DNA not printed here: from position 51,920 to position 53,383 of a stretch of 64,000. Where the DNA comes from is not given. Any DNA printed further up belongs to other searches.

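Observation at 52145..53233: Orphan Dam-family N6-adenine methyltransferase with an AT-rich, GATC-containing promoter in a 70% GC genome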

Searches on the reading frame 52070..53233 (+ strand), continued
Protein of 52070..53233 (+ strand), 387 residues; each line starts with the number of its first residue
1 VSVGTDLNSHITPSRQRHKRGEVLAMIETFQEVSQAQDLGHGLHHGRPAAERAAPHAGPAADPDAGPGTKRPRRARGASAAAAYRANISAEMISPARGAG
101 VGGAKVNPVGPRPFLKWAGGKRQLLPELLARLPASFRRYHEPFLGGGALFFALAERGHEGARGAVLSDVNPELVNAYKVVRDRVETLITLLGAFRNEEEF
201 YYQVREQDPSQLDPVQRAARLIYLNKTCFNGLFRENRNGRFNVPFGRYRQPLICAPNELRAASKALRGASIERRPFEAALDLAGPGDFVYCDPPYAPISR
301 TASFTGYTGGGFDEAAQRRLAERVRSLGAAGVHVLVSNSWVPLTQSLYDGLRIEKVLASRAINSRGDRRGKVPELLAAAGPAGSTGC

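Call 19: find_encoding_contigs(protein=P0008, flank=6000, max_places=2)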
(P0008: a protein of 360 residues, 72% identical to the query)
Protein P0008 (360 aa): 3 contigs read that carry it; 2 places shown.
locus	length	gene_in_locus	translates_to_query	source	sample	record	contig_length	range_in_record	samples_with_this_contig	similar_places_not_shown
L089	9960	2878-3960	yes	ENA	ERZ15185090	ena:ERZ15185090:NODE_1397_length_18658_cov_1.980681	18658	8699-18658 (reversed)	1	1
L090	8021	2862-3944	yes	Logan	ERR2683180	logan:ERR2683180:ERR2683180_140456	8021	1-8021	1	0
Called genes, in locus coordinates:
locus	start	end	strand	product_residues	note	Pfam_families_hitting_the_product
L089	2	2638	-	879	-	?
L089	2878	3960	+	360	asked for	PF02086:MethyltransfD12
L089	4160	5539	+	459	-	PF12729:4HB_MCP_1 (faint), PF00512:HisKA (weak), PF02518:HATPase_c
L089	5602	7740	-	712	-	PF07676:PD40, PF26549:Tricorn_N, PF26550:Tricorn_2nd (faint), PF00756:Esterase (weak), PF01738:DLH (weak), PF02129:Peptidase_S15 (weak), PF00326:Peptidase_S9, PF00561:Abhydrolase_1 (faint)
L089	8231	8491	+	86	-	PF04226:Transgly_assoc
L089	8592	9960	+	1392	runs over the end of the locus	PF01339:CheB_methylest, PF03705:CheR_N, PF01739:CheR, PF13596:PAS_10, PF00989:PAS, PF08448:PAS_4, PF13426:PAS_9, PF00512:HisKA, +4 more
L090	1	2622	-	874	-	?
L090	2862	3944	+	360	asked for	PF02086:MethyltransfD12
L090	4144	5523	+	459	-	PF12729:4HB_MCP_1 (faint), PF00512:HisKA (weak), PF02518:HATPase_c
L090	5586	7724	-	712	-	PF07676:PD40, PF26549:Tricorn_N, PF26550:Tricorn_2nd (faint), PF00756:Esterase (weak), PF01738:DLH (weak), PF02129:Peptidase_S15 (weak), PF00326:Peptidase_S9, PF00561:Abhydrolase_1 (faint)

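Call 20: find_encoding_contigs(protein=P0049, flank=6000, max_places=2)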
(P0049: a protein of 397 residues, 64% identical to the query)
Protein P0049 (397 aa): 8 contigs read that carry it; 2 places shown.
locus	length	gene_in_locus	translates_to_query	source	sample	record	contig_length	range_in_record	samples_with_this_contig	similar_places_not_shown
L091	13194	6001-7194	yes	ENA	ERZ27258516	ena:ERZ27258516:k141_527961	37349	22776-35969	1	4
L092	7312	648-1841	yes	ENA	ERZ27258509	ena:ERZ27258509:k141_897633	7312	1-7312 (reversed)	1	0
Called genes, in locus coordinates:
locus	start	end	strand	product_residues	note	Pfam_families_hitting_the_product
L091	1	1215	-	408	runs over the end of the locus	PF04055:Radical_SAM (weak)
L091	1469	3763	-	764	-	PF00672:HAMP (faint)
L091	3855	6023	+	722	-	PF08241:Methyltransf_11, PF08242:Methyltransf_12, PF13649:Methyltransf_25, PF13847:Methyltransf_31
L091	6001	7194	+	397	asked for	PF02086:MethyltransfD12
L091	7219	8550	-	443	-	PF13291:ACT_4, PF01488:Shikimate_DH (faint), PF00390:malic, PF02826:2-Hacid_dh_C, PF03949:Malic_M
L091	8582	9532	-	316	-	PF02951:GSH-S_N, PF02955:GSH-S_ATP, PF08443:RimK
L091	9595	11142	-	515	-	PF13379:NMT1_2, PF09084:NMT1, PF00691:OmpA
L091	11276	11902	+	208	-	-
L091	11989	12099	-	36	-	-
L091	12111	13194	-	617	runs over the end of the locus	PF02771:Acyl-CoA_dh_N, PF02770:Acyl-CoA_dh_M, PF00441:Acyl-CoA_dh_1, PF08028:Acyl-CoA_dh_2 (faint), PF22924:ACOX_C_alpha1, PF12806:Acyl-CoA_dh_C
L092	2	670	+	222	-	?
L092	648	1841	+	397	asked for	PF02086:MethyltransfD12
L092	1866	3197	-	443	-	PF13291:ACT_4, PF01488:Shikimate_DH (faint), PF00390:malic, PF02826:2-Hacid_dh_C, PF03949:Malic_M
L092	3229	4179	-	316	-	PF02951:GSH-S_N, PF02955:GSH-S_ATP, PF08443:RimK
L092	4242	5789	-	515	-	PF13379:NMT1_2, PF09084:NMT1, PF00691:OmpA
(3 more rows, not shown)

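Call 21: find_encoding_contigs(protein=P0012, flank=6000, max_places=2)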
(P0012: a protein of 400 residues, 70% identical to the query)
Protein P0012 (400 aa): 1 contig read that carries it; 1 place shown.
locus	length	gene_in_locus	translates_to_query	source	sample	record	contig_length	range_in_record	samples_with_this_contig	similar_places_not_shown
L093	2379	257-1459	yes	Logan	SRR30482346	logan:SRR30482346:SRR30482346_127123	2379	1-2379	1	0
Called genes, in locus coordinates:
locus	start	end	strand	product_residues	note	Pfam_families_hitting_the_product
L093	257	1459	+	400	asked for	PF02086:MethyltransfD12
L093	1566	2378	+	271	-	?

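Call 22: find_encoding_contigs(protein=P0046, flank=6000, max_places=2)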
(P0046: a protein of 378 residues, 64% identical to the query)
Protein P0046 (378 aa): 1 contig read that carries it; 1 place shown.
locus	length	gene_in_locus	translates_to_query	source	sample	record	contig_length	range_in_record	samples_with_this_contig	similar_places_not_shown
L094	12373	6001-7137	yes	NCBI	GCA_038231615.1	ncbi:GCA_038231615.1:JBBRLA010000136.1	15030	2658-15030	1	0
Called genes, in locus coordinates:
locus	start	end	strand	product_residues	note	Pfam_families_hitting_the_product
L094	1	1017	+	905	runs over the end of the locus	PF01326:PPDK_N, PF00391:PEP-utilizers, PF02896:PEP-utilizers_C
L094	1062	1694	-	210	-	-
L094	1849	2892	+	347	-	PF13646:HEAT_2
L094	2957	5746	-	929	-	PF13191:AAA_16, PF13401:AAA_22 (weak), PF17874:TPR_MalT, PF13424:TPR_12, PF17874:TPR_MalT, PF13432:TPR_16 (weak), PF13424:TPR_12, PF17874:TPR_MalT, +7 more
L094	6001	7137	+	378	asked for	PF02086:MethyltransfD12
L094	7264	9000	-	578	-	PF00989:PAS (faint), PF08448:PAS_4 (weak), PF13426:PAS_9 (weak), PF02518:HATPase_c, PF00072:Response_reg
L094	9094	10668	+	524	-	PF00171:Aldedh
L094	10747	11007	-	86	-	PF08869:XisI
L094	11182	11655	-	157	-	PF00903:Glyoxalase, PF18029:Glyoxalase_6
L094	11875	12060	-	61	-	-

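Call 25: find_related_loci(query=A1, collection=metagenome_contigs, flank=4000)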
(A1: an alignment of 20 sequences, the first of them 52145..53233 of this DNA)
Query A1 (362 aa) in metagenome_contigs; peptide patterns used: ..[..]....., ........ (x = any residue, [..] = any of these).
600 stretches matched a pattern (row limit reached: there are more); 579 encode a relative of the query (tblastn E <= 1e-3); the best 80 are kept; 80 distinct loci.
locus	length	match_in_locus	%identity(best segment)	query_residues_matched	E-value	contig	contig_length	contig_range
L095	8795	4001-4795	62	87-354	2e-101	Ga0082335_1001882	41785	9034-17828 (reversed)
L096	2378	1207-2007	56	86-354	4e-95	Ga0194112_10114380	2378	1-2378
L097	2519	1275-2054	54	87-352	1e-92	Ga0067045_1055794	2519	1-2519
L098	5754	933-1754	53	86-359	8e-89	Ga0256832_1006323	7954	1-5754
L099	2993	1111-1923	55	86-358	3e-90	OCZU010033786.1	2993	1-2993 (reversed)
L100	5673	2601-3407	56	86-352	2e-87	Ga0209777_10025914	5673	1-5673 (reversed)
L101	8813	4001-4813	51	84-354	3e-85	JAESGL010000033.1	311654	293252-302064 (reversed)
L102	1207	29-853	54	87-354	2e-91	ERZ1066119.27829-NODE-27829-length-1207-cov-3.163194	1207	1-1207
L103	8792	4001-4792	54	87-352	1e-84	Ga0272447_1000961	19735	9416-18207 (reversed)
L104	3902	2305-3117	53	84-354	3e-84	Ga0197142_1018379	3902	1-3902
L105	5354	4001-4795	52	88-359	8e-84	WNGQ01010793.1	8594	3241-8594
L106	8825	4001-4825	54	87-354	1e-83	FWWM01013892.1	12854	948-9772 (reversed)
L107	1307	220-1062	52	87-359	2e-89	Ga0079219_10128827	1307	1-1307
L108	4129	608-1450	52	87-359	2e-83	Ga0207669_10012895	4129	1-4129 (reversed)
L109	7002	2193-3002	52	87-357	1e-83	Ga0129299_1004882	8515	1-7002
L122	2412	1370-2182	49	86-356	2e-80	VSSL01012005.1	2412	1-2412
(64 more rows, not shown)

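Call 31: search_solved_structures(query=window:52070-53233:+, show_alignments=2)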
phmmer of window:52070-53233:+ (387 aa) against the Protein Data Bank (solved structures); distinct sequences matched with E-value up to 0.001: 10.
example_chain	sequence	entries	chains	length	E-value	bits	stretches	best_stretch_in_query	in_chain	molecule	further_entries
2dpm_A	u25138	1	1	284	4.1e-60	207.3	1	107-377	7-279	PROTEIN (ADENINE-SPECIFIC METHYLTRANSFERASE DPNII 1)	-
4rtj_A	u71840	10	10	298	2e-45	159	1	112-381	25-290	DNA adenine methylase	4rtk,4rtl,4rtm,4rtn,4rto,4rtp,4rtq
2ore_D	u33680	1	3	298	2e-45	159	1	112-381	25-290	DNA adenine methylase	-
4gbe_D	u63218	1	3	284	2.1e-45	158.9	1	112-381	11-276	DNA adenine methylase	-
2g1p_A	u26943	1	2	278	2.1e-45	158.9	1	112-381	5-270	DNA adenine methylase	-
4gol_D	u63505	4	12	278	2.1e-45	158.9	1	112-381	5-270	DNA adenine methylase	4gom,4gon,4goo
7m6b_B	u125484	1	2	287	2.9e-13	53.1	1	114-301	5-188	Site-specific DNA-methyltransferase (adenine-specific)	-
1yfj_A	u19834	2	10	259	3e-05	26.7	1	116-296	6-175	DNA adenine methylase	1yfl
1yf3_A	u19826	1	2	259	3.1e-05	26.7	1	116-296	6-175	DNA adenine methylase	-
1q0s_A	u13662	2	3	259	3.7e-05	26.5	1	116-296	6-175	DNA adenine methylase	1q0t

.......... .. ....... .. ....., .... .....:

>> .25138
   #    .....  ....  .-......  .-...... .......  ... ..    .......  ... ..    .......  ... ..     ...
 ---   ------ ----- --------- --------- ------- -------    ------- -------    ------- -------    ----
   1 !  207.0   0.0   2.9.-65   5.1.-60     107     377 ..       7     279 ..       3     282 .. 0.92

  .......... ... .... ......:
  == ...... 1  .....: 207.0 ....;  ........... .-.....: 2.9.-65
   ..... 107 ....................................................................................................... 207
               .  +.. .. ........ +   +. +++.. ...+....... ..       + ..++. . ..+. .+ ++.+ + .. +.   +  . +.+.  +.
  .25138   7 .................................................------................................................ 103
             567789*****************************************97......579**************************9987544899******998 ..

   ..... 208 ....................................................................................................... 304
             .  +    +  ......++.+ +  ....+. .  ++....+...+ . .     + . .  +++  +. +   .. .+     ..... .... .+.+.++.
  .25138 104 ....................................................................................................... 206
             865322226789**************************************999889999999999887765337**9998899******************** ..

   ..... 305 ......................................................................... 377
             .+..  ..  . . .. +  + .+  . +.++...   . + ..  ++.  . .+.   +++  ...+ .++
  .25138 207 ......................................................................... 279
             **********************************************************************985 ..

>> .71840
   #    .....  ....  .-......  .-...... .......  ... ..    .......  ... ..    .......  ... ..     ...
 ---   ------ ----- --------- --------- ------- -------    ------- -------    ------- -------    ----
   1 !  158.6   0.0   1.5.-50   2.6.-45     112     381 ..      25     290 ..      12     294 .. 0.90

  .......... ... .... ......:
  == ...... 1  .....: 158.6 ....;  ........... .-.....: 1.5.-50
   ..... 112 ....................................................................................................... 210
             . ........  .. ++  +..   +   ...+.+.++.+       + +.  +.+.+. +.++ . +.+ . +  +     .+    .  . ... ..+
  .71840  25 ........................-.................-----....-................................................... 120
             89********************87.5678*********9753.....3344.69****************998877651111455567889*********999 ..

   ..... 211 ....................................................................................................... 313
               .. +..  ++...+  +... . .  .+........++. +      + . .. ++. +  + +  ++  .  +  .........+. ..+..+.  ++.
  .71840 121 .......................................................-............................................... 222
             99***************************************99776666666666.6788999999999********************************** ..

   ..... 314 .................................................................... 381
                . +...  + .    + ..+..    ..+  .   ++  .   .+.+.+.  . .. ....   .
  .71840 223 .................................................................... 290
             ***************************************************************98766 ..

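Call 32: search_protein_families(library=pfam, proteins=[L089:2-2638:-, L091:3855-6023:+, L005:9199-9843:+, L094:2957-5746:-], max_evalue=0.001)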
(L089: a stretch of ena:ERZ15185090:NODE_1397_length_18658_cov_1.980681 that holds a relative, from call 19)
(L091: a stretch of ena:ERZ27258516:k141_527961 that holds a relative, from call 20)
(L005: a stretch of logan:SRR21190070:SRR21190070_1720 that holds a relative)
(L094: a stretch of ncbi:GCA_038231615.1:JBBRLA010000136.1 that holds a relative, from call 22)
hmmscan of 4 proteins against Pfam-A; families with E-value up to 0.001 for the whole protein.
L089:2-2638:- (879 aa): 13 families
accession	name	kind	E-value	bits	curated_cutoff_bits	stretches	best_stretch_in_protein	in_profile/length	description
PF13424.12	TPR_12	-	8.2e-24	84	30.1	4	638-703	5-72/77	Tetratricopeptide repeat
PF07719.23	TPR_2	-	2.3e-16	58.9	27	0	638-666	3-31/34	Tetratricopeptide repeat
PF00515.34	TPR_1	-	4e-14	52.2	27.8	0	676-702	1-27/34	Tetratricopeptide repeat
PF13191.12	AAA_16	-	5.5e-13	50.2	32.6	1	61-300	2-158/167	AAA ATPase domain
PF13181.12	TPR_8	-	1e-11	44.5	25.7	0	638-666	3-31/34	Tetratricopeptide repeat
PF17874.7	TPR_MalT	-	1.9e-11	44.3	45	2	722-865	46-192/336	MalT-like TPR region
PF13176.12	TPR_7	-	1.6e-09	37.5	27.9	0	639-668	2-31/36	Tetratricopeptide repeat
PF13374.12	TPR_10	-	1.3e-08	35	27.5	0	717-749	3-35/42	Tetratricopeptide repeat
PF13428.12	TPR_14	-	4.3e-08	33.5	23.5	0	637-677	2-43/44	Tetratricopeptide repeat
PF13432.12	TPR_16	-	1.2e-07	32.4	32.7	1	641-702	2-57/65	Tetratricopeptide repeat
PF13401.12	AAA_22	-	2.9e-07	31.3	27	0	86-163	7-80/130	AAA domain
PF13431.12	TPR_17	-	0.00012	22.5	24.4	0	831-853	10-32/34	Tetratricopeptide repeat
PF13174.12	TPR_6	-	0.00077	20.4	26.3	0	642-664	6-28/33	Tetratricopeptide repeat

L091:3855-6023:+ (722 aa): 7 families
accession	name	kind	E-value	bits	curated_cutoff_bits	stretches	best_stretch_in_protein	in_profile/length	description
PF08241.18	Methyltransf_11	-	1.1e-15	58.5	21.2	1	20-122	2-95/95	Methyltransferase domain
PF13649.12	Methyltransf_25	-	9.3e-13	49.1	27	1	20-118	3-97/97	Methyltransferase domain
PF08242.18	Methyltransf_12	-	1.7e-10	42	30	1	20-120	2-98/98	Methyltransferase domain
PF13847.12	Methyltransf_31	-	1.3e-09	38.3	27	1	17-126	6-113/145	Methyltransferase domain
PF00891.24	Methyltransf_2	-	0.00016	21.5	22.3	1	4-128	52-170/210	O-methyltransferase domain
PF13489.12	Methyltransf_23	-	0.00031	20.9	27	0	9-126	17-120/164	Methyltransferase domain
PF05175.20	MTS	-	0.00035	20.7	23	1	14-122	31-138/170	Methyltransferase small domain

L005:9199-9843:+ (214 aa): 0 families

L094:2957-5746:- (929 aa): 16 families
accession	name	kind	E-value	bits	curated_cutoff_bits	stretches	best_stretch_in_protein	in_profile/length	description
PF13424.12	TPR_12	-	8.9e-39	132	30.1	4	595-666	3-76/77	Tetratricopeptide repeat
PF00515.34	TPR_1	-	7.9e-26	89.2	27.8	0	677-705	3-31/34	Tetratricopeptide repeat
PF07719.23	TPR_2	-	2.5e-23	80.7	27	0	557-584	3-30/34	Tetratricopeptide repeat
PF17874.7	TPR_MalT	-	3e-21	76.5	45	3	688-829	14-156/336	MalT-like TPR region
PF13191.12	AAA_16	-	9.6e-19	68.9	32.6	1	43-231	1-165/167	AAA ATPase domain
PF13374.12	TPR_10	-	9.1e-18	64.1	27.5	1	676-706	3-33/42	Tetratricopeptide repeat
PF13181.12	TPR_8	-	8e-16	57.2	25.7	1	557-584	3-30/34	Tetratricopeptide repeat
PF13432.12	TPR_16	-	1.9e-15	57.4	32.7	2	726-785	8-61/65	Tetratricopeptide repeat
PF13176.12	TPR_7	-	1.5e-12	47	27.9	0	558-584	2-28/36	Tetratricopeptide repeat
PF13414.12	TPR_11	-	2.6e-09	37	26.8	0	562-584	1-23/42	TPR repeat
PF13401.12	AAA_22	-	1.2e-08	35.8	27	1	68-233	6-121/130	AAA domain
PF13428.12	TPR_14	-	1e-05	26.2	23.5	0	798-826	4-32/44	Tetratricopeptide repeat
PF14938.12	SNAP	-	3.3e-05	23.9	25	0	513-656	32-176/282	Soluble NSF attachment protein, SNAP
PF14559.12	TPR_19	-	5.4e-05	23.9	25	0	805-846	1-43/68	Tetratricopeptide repeat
PF10602.15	RPN7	-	9.5e-05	22.6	29.6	0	557-630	38-108/174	26S proteasome subunit RPN7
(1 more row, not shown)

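Call 33: search_protein_families(library=padloc, proteins=[window:52070-53233:+], max_evalue=0.01)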
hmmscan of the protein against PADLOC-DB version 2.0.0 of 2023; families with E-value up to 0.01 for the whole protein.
window:52070-53233:+ (387 aa): 20 families
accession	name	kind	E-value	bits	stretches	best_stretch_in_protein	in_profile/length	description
PDLC03294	MTase_II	-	5e-91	303.1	1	112-378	5-269/272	Type II methyltransferase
PDLC03735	oMTase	-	1.5e-84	281.8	1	112-377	8-279/284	orphan methyltransferase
PDLC03261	MTase_II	-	1.4e-70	236.4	1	111-369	24-277/643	Type II methyltransferase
PDLC03729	oMTase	-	3.1e-67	224.9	1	112-379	5-268/275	orphan methyltransferase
PDLC03266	MTase_II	-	4.6e-57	191.6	1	112-375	15-279/285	Type II methyltransferase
PDLC03247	MTase_II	-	4.3e-27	93.1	1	115-300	6-188/282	Type II methyltransferase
PDLC03344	MTase_II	-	1.2e-24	84.9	1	112-254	4-146/154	Type II methyltransferase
PDLC03264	MTase_II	-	4.1e-21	73.5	1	113-330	13-230/306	Type II methyltransferase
PDLC03253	MTase_II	-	3.8e-20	70.7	1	112-362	4-237/253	Type II methyltransferase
PDLC03349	MTase_II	-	4.1e-14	50.4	2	200-320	173-295/374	Type II methyltransferase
PDLC03302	MTase_II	-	2.5e-12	44.4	1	114-297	362-544/626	Type II methyltransferase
PDLC03383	MTase_II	-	4.5e-12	44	2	200-338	128-260/318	Type II methyltransferase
PDLC03717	oMTase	-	5.7e-12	43.6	1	115-296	6-185/285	orphan methyltransferase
PDLC03244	MTase_II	-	1.9e-10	38.3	1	114-301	30-216/295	Type II methyltransferase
PDLC03341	MTase_II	-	1.5e-09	35.8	1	116-301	20-208/316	Type II methyltransferase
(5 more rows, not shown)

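Call 34: search_protein_families(library=ncbifam, proteins=[window:52070-53233:+], max_evalue=0.001)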
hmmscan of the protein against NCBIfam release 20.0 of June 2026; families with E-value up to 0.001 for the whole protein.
window:52070-53233:+ (387 aa): 2 families
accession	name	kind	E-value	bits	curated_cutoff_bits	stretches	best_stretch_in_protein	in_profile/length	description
TIGR00571.1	dam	subfamily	7.7e-80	268.4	114.85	1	112-377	2-265/267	Dam family site-specific DNA-(adenine-N6)-methyltransferase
NF008152.0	PRK10904.1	equivalog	1.3e-53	182.1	441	1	112-378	5-267/271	adenine-specific DNA-methyltransferase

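Call 39: find_encoding_contigs(protein=P0002, flank=5000, max_places=1)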
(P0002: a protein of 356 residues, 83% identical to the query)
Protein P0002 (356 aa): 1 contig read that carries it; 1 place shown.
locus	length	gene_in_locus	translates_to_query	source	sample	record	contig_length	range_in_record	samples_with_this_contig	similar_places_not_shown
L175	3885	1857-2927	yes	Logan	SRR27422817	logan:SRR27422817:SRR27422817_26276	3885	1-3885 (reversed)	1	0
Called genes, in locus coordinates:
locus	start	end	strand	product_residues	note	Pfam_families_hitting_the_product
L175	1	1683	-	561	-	?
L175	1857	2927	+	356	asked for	PF02086:MethyltransfD12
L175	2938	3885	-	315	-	?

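Call 40: find_encoding_contigs(protein=P0004, flank=5000, max_places=1)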
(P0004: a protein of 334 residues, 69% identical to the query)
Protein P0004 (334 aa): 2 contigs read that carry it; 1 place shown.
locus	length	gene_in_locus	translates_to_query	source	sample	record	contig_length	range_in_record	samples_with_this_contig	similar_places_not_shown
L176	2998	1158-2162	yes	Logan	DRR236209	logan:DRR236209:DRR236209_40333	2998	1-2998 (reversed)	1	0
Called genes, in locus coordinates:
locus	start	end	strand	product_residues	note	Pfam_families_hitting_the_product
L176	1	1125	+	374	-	?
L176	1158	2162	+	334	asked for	PF02086:MethyltransfD12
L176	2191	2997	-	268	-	?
